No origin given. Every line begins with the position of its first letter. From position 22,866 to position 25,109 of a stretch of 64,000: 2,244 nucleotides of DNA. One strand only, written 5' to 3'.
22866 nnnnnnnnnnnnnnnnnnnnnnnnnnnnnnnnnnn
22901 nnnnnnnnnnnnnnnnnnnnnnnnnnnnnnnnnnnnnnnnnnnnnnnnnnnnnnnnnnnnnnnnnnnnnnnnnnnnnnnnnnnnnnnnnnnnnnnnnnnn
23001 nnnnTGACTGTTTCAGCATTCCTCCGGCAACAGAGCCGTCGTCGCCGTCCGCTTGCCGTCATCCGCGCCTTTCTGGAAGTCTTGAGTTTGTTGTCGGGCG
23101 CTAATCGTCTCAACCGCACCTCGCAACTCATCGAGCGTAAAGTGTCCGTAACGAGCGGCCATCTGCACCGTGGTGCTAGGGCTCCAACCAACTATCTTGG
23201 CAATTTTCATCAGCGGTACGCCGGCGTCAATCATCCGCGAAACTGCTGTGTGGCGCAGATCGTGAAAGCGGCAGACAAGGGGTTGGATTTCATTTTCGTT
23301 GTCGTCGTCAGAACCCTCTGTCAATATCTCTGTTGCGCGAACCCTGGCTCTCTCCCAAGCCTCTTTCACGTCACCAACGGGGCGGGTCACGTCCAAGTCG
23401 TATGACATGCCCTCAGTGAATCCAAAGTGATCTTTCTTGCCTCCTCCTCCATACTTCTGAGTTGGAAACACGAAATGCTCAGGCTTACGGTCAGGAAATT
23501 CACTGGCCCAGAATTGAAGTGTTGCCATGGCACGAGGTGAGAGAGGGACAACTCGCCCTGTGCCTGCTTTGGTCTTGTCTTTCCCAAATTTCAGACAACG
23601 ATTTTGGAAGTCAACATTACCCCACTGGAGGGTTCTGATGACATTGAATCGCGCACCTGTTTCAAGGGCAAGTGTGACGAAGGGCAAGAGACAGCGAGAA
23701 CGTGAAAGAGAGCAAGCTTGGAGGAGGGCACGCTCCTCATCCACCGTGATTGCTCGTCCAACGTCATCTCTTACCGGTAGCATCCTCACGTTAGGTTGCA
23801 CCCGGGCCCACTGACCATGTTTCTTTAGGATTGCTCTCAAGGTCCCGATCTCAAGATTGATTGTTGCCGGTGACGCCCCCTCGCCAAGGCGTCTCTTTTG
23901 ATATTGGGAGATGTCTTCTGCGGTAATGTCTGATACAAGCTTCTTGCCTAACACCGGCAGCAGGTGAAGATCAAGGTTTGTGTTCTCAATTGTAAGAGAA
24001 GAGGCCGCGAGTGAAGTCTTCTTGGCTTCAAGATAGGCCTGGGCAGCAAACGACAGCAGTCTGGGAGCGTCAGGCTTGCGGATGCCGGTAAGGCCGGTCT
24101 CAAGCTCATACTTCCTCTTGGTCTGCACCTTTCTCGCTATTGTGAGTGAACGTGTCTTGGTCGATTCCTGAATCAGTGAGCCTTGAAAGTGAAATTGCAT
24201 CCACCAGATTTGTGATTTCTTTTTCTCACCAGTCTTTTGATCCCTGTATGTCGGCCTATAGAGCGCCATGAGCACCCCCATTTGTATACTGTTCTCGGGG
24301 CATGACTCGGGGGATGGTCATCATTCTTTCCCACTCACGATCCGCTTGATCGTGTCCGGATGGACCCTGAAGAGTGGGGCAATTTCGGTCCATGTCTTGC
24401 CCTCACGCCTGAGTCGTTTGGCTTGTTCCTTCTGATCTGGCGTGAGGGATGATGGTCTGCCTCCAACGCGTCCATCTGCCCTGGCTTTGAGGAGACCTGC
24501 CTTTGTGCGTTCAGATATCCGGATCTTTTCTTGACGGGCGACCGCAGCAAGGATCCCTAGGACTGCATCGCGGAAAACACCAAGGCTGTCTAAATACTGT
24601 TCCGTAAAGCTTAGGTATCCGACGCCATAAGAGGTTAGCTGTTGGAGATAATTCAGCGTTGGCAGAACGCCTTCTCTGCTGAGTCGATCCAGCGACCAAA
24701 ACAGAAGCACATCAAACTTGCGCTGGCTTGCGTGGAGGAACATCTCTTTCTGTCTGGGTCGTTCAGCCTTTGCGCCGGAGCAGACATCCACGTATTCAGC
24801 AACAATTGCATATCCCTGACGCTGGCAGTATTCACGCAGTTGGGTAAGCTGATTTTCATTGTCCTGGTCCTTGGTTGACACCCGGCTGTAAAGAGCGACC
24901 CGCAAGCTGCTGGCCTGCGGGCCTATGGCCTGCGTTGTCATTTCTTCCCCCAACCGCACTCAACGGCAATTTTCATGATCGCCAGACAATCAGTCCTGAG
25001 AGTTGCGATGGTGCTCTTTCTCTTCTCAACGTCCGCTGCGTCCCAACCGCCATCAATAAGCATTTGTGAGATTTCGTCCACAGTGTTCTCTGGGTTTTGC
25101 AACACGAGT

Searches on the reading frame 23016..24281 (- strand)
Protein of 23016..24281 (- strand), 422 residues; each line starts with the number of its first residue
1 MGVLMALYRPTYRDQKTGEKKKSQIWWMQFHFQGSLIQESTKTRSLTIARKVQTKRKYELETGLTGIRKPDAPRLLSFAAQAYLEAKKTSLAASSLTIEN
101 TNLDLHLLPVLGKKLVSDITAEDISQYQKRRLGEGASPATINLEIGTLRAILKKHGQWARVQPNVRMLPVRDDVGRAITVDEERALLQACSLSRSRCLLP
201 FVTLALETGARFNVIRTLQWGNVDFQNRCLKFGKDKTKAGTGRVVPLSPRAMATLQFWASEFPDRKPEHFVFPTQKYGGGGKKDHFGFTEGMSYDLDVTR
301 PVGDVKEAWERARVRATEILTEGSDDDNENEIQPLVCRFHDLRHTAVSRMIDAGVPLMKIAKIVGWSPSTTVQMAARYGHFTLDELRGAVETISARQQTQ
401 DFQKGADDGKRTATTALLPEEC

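Call 17: search_protein_families(library=pfam, proteins=[window:23016-24281:-], max_evalue=0.001)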
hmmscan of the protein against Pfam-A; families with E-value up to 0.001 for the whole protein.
window:23016-24281:- (422 aa): 3 families
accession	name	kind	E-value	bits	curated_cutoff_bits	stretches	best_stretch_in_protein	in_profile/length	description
PF00589.27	Phage_integrase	-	5.6e-20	72.2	27.1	1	178-373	3-163/172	Phage integrase family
PF14659.12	Phage_int_SAM_3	-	1.3e-06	28.9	22.6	1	81-129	7-55/58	Phage integrase, N-terminal SAM-like domain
PF24624.1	Int_N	-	2.4e-06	28.6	27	1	109-164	35-93/100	Phage integrase, N-terminal domain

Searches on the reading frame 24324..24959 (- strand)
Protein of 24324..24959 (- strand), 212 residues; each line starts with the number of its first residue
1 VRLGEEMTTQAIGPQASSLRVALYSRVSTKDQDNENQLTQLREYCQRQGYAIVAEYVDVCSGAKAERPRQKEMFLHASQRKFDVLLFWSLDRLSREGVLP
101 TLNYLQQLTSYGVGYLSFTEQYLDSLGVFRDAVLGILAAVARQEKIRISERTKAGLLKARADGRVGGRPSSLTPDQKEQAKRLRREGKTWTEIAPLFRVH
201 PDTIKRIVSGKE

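Call 17: search_protein_families(library=pfam, proteins=[window:24324-24959:-], max_evalue=0.001)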
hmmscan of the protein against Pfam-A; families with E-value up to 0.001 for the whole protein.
window:24324-24959:- (212 aa): 4 families
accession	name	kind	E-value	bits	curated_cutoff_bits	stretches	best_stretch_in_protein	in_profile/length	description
PF00239.26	Resolvase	-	7.9e-31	107.5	23.3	1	21-164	1-144/145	Resolvase, N terminal domain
PF02796.21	HTH_7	-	1.7e-05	25.3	23.8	1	167-209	1-43/45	Helix-turn-helix domain of resolvase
PF13384.12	HTH_23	-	0.00029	21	24.6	0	175-208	5-38/50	Homeodomain-like domain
PF13936.12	HTH_38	-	0.00075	19.6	27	0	170-207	3-40/44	Helix-turn-helix domain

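Call 18: search_protein_families(library=phrogs, proteins=[window:24324-24959:-], max_evalue=0.001)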
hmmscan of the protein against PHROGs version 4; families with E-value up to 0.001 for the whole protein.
window:24324-24959:- (212 aa): 5 families
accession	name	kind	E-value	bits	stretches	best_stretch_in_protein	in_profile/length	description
phrog_125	-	DNA, RNA and nucleotide metabolism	2e-41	143.2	1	14-208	15-200/254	DNA invertase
phrog_95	-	integration and excision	1.3e-34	120.8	1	13-169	82-244/651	integrase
phrog_6620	-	integration and excision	1.1e-07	32.6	1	15-97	52-135/201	transposase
phrog_664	-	DNA, RNA and nucleotide metabolism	1e-06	29.8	1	146-206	51-119/210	DNA binding protein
phrog_9366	-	integration and excision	0.00016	22.7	1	130-208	25-102/109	transposase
